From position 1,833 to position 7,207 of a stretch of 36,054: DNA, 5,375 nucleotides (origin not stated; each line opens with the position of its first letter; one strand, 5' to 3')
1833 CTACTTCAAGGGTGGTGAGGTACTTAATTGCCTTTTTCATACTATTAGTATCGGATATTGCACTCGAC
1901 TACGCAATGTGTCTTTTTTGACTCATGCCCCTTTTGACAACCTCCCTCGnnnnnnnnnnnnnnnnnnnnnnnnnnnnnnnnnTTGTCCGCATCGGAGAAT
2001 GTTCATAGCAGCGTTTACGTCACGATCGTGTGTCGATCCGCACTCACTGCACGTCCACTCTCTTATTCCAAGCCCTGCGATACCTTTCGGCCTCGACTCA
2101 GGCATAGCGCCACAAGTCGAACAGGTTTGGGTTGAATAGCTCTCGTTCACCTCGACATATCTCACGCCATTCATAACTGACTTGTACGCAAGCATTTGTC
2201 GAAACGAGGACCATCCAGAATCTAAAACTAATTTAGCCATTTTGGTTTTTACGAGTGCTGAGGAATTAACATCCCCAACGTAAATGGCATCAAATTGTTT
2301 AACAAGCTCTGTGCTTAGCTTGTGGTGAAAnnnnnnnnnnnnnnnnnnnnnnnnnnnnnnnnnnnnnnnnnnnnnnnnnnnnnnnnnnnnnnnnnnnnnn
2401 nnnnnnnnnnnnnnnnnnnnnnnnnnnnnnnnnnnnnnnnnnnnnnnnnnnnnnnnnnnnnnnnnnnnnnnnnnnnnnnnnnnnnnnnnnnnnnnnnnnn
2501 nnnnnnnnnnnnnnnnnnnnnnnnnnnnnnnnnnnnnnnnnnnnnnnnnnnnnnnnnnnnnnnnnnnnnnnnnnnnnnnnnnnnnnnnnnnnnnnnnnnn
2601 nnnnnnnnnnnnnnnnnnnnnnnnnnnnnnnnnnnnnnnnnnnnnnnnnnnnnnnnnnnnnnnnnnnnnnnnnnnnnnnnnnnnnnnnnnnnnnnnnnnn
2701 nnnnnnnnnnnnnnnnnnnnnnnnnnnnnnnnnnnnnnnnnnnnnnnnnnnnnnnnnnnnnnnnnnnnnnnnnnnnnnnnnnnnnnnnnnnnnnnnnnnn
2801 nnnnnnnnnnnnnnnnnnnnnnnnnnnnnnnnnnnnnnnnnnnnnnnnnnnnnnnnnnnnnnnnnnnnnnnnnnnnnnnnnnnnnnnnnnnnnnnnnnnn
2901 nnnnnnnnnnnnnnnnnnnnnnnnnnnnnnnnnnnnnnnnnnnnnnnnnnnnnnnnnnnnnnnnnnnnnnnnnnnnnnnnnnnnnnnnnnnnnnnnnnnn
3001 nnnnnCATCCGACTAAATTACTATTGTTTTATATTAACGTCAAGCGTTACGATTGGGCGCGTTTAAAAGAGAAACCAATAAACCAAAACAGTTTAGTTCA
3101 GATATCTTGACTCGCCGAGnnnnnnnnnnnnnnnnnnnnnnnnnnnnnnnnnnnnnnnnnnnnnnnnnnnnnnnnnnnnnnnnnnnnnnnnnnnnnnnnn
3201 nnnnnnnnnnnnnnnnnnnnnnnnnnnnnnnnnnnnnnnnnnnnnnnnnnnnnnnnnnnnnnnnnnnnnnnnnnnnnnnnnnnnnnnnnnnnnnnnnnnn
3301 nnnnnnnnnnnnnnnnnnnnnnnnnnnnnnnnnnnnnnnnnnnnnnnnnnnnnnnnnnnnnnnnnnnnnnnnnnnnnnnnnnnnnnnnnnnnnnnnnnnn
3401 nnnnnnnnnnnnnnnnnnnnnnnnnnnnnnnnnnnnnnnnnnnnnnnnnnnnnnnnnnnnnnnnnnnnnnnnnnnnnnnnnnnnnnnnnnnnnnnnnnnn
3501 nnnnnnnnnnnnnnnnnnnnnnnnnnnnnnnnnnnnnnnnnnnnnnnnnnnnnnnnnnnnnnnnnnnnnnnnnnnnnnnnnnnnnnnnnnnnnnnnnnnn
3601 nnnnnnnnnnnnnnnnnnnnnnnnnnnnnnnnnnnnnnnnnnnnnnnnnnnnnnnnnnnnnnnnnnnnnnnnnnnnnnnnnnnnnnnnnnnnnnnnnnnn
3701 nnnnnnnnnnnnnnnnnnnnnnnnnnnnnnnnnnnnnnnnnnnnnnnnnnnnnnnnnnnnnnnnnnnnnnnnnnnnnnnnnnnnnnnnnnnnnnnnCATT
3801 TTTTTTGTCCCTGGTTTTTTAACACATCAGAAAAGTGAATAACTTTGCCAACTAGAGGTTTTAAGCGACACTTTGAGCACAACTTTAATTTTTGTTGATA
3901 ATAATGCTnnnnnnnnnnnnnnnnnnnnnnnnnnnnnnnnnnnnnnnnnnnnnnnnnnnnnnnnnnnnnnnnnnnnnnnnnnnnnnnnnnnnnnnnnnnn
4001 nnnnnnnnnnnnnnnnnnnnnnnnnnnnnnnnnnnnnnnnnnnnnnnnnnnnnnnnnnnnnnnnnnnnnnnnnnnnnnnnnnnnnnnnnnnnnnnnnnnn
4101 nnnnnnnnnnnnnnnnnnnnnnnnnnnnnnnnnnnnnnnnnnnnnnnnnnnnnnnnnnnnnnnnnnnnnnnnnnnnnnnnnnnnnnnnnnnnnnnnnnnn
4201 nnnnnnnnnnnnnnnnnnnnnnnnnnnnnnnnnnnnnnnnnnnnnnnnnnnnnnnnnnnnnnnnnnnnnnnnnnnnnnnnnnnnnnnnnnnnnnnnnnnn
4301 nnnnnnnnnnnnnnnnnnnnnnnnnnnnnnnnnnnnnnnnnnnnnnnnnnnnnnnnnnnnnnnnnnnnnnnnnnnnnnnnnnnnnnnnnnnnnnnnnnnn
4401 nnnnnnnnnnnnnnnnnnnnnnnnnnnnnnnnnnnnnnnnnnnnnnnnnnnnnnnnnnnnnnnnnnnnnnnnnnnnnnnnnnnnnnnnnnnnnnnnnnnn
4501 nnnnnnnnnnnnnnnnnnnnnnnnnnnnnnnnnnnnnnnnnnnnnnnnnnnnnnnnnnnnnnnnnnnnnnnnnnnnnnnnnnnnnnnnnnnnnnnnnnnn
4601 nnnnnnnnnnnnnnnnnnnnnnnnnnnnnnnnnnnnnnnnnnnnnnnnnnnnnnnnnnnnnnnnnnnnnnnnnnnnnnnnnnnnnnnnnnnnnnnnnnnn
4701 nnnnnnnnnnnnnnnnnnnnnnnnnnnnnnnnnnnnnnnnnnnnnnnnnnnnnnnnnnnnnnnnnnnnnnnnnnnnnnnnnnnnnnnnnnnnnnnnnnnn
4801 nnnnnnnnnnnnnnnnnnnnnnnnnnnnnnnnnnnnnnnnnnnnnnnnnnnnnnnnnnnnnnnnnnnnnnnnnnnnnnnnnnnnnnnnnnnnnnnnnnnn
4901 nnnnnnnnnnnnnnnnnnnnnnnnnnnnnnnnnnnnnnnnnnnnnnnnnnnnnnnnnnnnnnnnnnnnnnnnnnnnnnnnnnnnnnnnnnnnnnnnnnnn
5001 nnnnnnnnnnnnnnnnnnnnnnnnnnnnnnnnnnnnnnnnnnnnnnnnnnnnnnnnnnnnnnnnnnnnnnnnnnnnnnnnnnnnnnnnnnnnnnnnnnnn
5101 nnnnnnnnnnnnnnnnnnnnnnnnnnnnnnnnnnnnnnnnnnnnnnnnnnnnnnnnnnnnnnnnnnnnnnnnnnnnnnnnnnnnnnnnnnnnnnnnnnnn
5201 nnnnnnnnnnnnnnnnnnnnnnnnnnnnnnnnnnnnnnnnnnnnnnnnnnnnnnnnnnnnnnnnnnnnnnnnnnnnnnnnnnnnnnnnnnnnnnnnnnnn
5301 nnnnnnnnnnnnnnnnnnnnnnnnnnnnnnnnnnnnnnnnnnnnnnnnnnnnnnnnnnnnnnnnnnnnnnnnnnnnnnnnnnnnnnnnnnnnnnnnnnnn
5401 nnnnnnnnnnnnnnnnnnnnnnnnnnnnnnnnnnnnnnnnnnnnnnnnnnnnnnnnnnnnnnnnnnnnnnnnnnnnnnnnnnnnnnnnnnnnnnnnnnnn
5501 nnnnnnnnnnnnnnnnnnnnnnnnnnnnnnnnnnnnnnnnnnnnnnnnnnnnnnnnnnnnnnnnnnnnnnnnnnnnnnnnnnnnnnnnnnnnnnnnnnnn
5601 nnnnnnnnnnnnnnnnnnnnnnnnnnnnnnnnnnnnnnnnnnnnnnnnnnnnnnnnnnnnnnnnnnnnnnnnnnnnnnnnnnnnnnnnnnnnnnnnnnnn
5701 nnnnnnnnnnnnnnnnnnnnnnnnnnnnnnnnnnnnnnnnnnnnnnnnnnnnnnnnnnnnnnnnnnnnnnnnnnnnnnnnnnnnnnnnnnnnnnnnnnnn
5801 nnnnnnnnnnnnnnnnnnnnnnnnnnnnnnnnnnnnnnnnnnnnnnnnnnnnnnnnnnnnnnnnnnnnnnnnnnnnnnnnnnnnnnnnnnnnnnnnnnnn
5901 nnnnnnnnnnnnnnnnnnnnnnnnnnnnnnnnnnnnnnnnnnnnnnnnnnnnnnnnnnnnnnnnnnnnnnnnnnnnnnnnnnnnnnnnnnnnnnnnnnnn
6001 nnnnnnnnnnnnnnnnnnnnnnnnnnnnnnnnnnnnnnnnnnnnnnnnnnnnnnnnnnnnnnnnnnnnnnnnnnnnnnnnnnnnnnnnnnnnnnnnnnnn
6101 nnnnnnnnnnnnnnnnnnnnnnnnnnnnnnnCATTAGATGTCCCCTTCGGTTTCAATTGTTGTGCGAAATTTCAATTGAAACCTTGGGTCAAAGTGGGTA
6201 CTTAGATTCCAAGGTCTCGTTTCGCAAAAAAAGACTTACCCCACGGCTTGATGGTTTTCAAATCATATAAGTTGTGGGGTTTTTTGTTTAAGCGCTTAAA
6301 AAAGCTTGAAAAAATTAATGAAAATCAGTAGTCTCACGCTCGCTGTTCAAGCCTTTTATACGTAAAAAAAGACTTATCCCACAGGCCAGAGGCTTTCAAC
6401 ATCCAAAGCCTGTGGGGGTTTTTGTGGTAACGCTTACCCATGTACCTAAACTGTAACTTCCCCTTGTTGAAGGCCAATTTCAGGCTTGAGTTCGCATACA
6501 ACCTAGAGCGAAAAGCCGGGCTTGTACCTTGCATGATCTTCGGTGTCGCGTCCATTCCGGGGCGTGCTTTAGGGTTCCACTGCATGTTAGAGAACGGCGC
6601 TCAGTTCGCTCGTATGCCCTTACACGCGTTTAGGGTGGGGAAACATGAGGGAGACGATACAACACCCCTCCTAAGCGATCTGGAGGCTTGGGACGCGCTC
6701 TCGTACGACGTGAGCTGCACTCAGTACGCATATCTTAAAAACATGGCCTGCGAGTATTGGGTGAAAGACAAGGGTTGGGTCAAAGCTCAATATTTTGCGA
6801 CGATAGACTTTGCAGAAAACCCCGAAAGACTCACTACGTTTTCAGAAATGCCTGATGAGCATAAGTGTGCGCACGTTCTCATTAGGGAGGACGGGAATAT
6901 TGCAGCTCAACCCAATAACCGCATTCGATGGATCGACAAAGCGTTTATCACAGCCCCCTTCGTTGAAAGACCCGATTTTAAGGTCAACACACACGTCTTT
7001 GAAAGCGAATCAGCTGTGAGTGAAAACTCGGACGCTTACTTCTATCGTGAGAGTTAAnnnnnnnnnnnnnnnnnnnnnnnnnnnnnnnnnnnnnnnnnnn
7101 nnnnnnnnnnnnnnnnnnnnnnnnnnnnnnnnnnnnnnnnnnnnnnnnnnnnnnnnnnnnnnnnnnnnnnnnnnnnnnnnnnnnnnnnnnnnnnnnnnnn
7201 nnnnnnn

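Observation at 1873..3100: Solo TnpB with an intact RuvC triad and an omega-RNA-like 3' hairpin embedded in a phage genome; no TnpA anywhere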

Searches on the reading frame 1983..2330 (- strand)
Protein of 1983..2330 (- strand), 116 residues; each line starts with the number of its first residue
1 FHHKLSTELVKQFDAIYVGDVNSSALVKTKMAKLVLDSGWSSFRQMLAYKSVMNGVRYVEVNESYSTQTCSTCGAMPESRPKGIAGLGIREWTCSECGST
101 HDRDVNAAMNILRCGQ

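Call 74: search_solved_structures(query=window:1983-2330:-, max_evalue=0.001, show_alignments=5)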
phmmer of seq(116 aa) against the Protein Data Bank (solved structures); distinct sequences matched with E-value up to 0.001: 16.
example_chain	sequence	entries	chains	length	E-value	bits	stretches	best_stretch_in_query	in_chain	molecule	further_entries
9yyg_A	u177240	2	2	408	3.4e-20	75.7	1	1-113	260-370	AI-designed RNA-guided nuclease | AI-generated RNA-guided nuclease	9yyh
8bf8_A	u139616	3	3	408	2.7e-17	66.4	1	1-113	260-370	RNA-guided DNA endonuclease TnpB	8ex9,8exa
8h1j_A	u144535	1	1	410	2.7e-17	66.4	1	1-113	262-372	RNA-guided DNA endonuclease TnpB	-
9jfo_A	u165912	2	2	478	3.3e-12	50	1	2-115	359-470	LaTranC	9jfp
9jfq_A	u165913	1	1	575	3.5e-12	49.9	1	2-115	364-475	LaTranC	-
9b0l_P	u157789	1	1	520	1.2e-11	48.2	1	2-115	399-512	TnpB-like protein L79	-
9j09_A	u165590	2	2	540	4.6e-11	46.3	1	26-114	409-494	Transposase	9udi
23vu_A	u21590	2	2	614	6.9e-07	32.9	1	41-113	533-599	UnCas12m4a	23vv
8hr5_A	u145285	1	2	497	3.1e-06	30.8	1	1-112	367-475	Transposase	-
8iaz_A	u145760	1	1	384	1.7e-05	28.4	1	4-111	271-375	Transposase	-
8j1j_A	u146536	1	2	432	0.0001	25.9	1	40-111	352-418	Transposase IS605 OrfB C-terminal domain-containing protein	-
7wju_A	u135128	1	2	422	0.00011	25.7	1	41-111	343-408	OrfB_Zn_ribbon domain-containing protein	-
8dzj_A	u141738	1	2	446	0.00011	25.7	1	41-111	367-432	OrfB_Zn_ribbon domain-containing protein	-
8j12_A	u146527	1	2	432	0.00012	25.7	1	41-111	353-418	Transposase IS605 OrfB C-terminal domain-containing protein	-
8j3r_A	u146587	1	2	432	0.00012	25.7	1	41-111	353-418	Transposase IS605 OrfB C-terminal domain-containing protein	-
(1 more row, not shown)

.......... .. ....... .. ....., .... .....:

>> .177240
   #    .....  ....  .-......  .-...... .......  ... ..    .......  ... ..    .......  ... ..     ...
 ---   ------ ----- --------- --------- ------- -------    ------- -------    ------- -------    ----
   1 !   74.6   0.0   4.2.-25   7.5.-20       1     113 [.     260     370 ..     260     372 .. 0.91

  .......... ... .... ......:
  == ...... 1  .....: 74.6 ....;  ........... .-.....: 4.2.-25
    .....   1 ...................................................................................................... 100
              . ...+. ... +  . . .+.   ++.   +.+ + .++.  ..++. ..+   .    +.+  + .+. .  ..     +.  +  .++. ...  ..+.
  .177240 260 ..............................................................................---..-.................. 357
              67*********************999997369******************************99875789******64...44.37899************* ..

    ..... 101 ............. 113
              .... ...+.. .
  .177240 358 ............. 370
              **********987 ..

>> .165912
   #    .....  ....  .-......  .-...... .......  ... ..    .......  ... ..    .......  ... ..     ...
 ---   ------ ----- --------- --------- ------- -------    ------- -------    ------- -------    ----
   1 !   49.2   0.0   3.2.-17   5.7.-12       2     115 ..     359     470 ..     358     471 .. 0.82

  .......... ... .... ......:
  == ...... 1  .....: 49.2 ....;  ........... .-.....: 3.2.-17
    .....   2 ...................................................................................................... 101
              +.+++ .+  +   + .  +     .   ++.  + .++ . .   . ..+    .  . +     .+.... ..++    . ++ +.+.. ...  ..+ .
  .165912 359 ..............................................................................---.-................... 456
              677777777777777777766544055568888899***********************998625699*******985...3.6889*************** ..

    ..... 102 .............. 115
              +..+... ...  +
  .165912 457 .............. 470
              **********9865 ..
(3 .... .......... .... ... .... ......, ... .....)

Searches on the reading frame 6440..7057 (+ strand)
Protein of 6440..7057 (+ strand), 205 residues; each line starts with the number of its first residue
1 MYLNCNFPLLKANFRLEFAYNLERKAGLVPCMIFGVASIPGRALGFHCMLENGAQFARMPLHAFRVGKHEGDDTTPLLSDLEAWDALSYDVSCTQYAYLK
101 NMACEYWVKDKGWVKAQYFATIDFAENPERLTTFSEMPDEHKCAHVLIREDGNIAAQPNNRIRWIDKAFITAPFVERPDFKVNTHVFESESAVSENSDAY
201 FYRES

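Call 59: search_protein_families(library=phrogs, proteins=[window:6440-7057:+], max_evalue=0.001)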
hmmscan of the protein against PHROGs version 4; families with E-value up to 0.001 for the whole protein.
window:6440-7057:+ (205 aa): 1 family
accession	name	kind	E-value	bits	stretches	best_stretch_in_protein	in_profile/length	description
phrog_3704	-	moron, auxiliary metabolic gene and host takeover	4.6e-52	177.6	1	1-203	2-210/223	ferredoxin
